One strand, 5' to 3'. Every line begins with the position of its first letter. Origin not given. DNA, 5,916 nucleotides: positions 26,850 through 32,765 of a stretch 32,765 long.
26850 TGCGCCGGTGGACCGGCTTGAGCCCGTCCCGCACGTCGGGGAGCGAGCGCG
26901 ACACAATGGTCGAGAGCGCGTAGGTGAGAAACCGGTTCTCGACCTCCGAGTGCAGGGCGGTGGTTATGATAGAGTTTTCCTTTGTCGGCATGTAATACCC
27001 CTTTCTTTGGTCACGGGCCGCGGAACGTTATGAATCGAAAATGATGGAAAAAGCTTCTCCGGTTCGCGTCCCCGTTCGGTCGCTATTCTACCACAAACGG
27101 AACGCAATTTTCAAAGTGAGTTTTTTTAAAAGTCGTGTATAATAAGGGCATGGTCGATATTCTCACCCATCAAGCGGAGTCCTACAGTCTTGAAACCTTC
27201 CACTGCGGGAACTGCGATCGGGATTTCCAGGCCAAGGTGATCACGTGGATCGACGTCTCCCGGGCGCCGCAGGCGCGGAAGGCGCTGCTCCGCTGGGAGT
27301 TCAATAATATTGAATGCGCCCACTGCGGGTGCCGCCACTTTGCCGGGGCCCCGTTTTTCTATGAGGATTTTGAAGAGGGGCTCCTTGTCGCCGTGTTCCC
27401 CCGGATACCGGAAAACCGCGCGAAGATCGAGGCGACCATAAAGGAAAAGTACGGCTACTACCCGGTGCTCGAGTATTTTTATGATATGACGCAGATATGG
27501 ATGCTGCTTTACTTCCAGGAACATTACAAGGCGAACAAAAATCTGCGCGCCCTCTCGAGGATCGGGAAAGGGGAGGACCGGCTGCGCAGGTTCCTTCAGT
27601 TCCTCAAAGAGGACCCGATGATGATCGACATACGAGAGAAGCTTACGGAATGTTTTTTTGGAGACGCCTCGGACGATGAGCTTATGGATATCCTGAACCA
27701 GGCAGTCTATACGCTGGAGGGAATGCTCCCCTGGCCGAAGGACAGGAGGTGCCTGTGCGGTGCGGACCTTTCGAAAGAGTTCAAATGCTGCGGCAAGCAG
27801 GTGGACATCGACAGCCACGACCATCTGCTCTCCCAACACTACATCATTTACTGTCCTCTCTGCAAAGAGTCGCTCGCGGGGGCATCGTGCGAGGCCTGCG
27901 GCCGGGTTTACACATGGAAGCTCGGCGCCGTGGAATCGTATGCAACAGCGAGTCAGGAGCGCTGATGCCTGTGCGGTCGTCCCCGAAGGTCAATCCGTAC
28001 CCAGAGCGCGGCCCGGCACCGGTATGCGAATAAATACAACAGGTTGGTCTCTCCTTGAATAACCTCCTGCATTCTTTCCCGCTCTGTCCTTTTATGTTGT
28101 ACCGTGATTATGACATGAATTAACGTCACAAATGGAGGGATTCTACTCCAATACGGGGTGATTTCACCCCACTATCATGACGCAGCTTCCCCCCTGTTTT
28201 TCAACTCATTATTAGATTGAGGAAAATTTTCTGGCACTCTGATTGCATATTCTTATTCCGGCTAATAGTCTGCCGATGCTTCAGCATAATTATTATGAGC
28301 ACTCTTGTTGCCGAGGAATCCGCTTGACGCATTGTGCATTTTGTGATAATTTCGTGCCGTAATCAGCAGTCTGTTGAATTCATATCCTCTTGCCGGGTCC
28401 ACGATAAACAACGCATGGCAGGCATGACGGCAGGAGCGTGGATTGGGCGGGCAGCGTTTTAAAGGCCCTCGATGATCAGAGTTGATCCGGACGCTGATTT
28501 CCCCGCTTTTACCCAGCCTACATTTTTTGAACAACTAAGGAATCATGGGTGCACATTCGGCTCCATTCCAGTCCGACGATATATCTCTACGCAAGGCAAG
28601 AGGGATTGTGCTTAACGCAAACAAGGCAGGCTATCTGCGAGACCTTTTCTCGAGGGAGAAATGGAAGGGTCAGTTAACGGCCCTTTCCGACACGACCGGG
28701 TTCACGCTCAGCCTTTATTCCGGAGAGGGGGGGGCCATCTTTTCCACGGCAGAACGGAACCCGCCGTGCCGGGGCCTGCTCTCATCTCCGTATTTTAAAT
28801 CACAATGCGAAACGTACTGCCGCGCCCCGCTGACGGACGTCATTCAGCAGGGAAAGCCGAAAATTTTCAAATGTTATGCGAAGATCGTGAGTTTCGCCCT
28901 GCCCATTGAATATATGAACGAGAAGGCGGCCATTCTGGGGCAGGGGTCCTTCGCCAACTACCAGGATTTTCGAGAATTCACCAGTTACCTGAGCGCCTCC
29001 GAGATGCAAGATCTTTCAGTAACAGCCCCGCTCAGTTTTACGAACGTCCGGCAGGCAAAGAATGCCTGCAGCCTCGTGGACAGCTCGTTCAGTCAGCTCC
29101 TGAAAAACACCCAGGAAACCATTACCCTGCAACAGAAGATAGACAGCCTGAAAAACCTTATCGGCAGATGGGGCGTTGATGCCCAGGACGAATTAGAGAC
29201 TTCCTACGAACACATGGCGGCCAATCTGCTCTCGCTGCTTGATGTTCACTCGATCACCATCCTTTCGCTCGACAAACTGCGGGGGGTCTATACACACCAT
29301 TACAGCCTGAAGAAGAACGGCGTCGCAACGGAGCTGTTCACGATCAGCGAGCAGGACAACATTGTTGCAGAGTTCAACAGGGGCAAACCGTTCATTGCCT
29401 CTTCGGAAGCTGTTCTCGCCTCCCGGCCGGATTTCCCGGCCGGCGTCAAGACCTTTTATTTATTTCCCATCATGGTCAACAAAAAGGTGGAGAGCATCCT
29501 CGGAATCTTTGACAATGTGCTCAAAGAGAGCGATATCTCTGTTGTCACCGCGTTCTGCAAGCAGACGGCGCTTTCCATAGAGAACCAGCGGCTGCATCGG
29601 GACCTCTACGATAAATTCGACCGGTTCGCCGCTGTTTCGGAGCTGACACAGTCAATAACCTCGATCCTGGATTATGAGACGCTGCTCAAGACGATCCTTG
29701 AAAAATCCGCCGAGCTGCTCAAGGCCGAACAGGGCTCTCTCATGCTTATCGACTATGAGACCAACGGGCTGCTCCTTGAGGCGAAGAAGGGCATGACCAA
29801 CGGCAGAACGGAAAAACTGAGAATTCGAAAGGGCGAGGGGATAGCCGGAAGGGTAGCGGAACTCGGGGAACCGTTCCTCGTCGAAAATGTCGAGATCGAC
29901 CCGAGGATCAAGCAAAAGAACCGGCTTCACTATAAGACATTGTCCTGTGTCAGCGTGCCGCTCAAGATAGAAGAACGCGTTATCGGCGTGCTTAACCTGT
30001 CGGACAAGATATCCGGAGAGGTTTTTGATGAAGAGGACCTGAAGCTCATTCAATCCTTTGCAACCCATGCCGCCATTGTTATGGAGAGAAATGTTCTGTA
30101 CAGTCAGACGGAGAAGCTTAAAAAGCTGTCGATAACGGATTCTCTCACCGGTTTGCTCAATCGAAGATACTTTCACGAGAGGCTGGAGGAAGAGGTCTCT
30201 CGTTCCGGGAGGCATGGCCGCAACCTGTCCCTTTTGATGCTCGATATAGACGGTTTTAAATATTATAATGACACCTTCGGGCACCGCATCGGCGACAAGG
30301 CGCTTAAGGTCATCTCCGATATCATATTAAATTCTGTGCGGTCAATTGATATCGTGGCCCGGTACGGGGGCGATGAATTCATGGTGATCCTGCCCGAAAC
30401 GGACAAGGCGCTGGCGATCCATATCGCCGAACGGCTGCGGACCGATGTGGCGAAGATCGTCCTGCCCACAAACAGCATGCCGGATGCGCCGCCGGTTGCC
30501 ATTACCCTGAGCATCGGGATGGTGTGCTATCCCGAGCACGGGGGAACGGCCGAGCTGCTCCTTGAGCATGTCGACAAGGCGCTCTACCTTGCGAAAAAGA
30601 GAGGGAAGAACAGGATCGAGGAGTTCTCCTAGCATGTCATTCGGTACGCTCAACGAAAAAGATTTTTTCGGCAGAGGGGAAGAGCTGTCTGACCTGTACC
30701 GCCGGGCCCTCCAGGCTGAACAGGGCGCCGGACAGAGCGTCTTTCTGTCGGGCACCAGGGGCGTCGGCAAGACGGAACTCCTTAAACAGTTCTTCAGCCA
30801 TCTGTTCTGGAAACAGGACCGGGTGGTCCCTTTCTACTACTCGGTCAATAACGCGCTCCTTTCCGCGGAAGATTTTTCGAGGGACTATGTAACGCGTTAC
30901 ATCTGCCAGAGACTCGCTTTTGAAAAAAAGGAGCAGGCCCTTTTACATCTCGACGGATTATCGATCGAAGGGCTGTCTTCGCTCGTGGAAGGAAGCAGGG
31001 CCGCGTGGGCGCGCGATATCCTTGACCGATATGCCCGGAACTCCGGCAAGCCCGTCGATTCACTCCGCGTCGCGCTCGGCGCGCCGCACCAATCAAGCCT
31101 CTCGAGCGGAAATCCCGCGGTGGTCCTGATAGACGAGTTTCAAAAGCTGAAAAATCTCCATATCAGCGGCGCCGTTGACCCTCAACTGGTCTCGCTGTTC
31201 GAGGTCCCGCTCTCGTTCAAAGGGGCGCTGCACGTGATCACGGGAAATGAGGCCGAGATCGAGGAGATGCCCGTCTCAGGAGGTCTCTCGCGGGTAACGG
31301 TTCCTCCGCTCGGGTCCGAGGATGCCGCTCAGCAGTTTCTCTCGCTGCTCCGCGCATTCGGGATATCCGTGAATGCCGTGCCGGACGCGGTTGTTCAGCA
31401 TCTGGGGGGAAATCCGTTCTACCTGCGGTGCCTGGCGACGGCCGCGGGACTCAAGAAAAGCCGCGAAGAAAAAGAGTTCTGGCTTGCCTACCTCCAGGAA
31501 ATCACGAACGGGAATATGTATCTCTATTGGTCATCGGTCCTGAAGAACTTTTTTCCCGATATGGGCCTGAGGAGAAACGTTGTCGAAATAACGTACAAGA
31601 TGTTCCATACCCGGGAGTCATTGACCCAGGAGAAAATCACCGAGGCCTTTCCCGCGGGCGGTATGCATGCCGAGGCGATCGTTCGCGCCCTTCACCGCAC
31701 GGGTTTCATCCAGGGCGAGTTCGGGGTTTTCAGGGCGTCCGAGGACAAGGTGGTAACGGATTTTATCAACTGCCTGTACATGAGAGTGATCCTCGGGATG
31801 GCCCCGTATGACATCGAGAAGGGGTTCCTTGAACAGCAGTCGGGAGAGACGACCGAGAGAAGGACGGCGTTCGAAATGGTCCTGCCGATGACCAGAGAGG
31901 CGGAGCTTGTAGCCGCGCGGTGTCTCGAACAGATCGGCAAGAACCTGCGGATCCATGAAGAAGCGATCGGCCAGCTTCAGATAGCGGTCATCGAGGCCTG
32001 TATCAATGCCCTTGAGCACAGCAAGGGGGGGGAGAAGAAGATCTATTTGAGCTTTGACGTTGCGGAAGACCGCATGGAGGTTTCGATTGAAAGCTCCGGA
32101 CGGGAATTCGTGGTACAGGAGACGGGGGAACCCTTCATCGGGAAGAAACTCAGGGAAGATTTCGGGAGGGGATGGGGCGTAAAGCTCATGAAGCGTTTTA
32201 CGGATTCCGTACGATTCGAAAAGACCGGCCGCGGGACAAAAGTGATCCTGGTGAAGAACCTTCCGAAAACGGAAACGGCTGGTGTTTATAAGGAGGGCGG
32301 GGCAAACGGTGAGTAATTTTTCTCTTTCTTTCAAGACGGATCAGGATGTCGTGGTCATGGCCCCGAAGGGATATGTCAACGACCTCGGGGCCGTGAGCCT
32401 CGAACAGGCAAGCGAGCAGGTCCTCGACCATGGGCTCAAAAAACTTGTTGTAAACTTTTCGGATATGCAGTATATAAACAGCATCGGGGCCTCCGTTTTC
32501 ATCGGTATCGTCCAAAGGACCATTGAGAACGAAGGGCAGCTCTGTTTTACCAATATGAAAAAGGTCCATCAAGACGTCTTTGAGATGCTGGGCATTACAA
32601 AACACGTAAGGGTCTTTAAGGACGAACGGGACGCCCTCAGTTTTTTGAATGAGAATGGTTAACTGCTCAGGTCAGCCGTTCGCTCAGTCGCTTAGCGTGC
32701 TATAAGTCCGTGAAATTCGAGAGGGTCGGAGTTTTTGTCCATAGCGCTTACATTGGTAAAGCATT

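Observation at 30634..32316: Unusual domain fusion: Arch_ATPase-like AAA+ NTPase plus putative winged-helix region plus anti-sigma-type Ser kinase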

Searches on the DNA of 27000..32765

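Call 47: search_rna_families(source=window, start=27000, end=32765, threshold=evalue, max_evalue=0.1)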
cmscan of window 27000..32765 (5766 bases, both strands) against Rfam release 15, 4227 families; matches with E-value up to 0.1: 0.
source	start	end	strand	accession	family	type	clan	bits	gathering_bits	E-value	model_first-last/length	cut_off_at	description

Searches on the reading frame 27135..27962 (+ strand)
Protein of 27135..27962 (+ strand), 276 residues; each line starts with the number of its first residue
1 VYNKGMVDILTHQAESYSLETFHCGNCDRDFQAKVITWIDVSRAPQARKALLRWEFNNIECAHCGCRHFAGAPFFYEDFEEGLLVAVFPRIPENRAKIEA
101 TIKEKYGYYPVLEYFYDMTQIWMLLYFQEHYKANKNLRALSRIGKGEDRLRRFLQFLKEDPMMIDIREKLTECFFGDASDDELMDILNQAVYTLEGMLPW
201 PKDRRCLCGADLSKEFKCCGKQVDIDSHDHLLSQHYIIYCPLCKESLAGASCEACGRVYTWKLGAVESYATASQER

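Call 70: search_protein_families(library=pfam, proteins=[window:27135-27962:+], max_evalue=0.001)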
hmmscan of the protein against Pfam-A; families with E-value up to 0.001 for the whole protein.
window:27135-27962:+ (276 aa): 1 family
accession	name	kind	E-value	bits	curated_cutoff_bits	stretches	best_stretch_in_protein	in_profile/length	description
PF14353.12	CpXC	-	6.4e-13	49.2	25.4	1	23-97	2-76/121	CpXC protein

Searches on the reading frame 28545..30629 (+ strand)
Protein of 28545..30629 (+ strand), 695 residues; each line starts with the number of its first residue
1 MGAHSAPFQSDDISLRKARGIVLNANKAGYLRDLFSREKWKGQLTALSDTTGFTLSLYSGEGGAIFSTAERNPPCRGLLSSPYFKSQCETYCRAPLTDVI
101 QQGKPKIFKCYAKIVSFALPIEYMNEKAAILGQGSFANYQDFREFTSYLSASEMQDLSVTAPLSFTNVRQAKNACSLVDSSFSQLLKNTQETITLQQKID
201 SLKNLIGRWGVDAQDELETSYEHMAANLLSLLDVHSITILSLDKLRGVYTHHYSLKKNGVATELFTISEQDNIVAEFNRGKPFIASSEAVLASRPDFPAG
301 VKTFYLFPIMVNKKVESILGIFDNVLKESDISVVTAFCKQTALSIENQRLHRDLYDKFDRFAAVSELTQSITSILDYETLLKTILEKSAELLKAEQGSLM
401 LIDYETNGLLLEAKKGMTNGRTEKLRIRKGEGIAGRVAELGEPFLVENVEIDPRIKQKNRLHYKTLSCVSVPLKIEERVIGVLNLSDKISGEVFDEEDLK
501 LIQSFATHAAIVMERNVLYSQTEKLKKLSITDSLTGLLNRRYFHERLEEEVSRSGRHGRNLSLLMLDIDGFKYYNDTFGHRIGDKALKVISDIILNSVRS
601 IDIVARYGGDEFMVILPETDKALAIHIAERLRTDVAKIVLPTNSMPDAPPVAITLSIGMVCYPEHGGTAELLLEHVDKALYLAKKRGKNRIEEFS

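Call 4: search_protein_families(library=pfam, proteins=[window:28545-30629:+], max_evalue=0.1)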
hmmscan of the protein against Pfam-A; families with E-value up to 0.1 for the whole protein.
window:28545-30629:+ (695 aa): 6 families
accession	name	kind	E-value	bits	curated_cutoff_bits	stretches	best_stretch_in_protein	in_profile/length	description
PF00990.26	GGDEF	-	1.2e-48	165.3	23.8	1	530-690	2-161/161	Diguanylate cyclase, GGDEF domain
PF13185.12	GAF_2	-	8.7e-25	87.9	28.6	1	376-514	3-136/136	GAF domain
PF01590.32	GAF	-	1.3e-22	81.2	22.4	1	376-512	1-132/133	GAF domain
PF13492.12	GAF_3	-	1.1e-12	48.9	27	1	378-515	3-129/129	GAF domain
PF10114.15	PocR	-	1.3e-08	35.2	23.9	1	33-153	1-125/162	Sensory domain found in PocR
PF11849.14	DUF3369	-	0.0026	18.5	27.2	0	323-354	137-168/168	Domain of unknown function (DUF3369)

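Call 32: search_protein_families(library=ncbifam, proteins=[window:28545-30629:+], max_evalue=0.001)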
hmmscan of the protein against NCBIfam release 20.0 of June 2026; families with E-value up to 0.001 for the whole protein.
window:28545-30629:+ (695 aa): 26 families (the best 25 are shown)
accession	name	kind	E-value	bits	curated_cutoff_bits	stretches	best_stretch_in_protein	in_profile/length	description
TIGR00254.1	GGDEF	domain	1.3e-53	181.1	37.4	1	525-692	1-165/168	diguanylate cyclase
NF007135.0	PRK09581.1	equivalog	4.3e-49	167.6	474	1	518-691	281-452/457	PleD family two-component system response regulator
NF041606.1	dguan_cyc_DgcA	equivalog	1.1e-48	165.9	370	1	365-691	18-336/340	diguanylate cyclase DgcA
NF038266.1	diguan_SiaD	equivalog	1.3e-47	162.3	290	1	517-691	82-252/252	biofilm regulation diguanylate cyclase SiaD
NF047654.1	DiguCycDgcRLepto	equivalog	2.2e-39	135.1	500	1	521-691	125-293/295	diguanylate cyclase DgcR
NF007423.1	PRK09966.1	equivalog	4.6e-37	127.8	325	1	516-684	226-390/390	diguanylate cyclase DgcN/YfiN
NF007380.0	PRK09894.1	equivalog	5.4e-37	127.7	256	1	515-691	115-284/296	diguanylate cyclase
NF051473.1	DigCycDgcsShew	equivalog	2.9e-36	125.3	400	1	522-690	128-287/291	diguanylate cyclase DgcS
NF007599.0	PRK10245.1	equivalog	1.3e-31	109.4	402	1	521-692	202-368/371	diguanylate cyclase AdrA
NF007474.0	PRK10060.1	equivalog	2.2e-29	102.2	782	1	522-694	230-395/663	cyclic di-GMP phosphodiesterase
NF040885.1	diguan_DgcJ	equivalog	1.4e-28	100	500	1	505-689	318-491/493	diguanylate cyclase DgcJ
NF011955.1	PRK15426.1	equivalog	2.5e-28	98.6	408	1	519-691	388-558/564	cellulose biosynthesis regulator diguanylate cyclase DgcQ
NF045675.1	PhdiestaseDibA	equivalog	7.8e-27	93.9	980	1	516-689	190-359/623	phosphodiesterase DibA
NF007298.0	PRK09776.1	equivalog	5.8e-25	87.4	1135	1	524-692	679-843/1111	diguanylate cyclase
NF047872.1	GGDEF_GdpS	equivalog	3.4e-24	85.7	400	1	511-691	169-347/355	GGDEF domain-containing protein GdpS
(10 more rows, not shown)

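Call 68: search_protein_families(library=padloc, proteins=[window:28545-30629:+], max_evalue=0.01)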
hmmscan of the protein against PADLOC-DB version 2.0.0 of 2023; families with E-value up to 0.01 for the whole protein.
window:28545-30629:+ (695 aa): 0 families
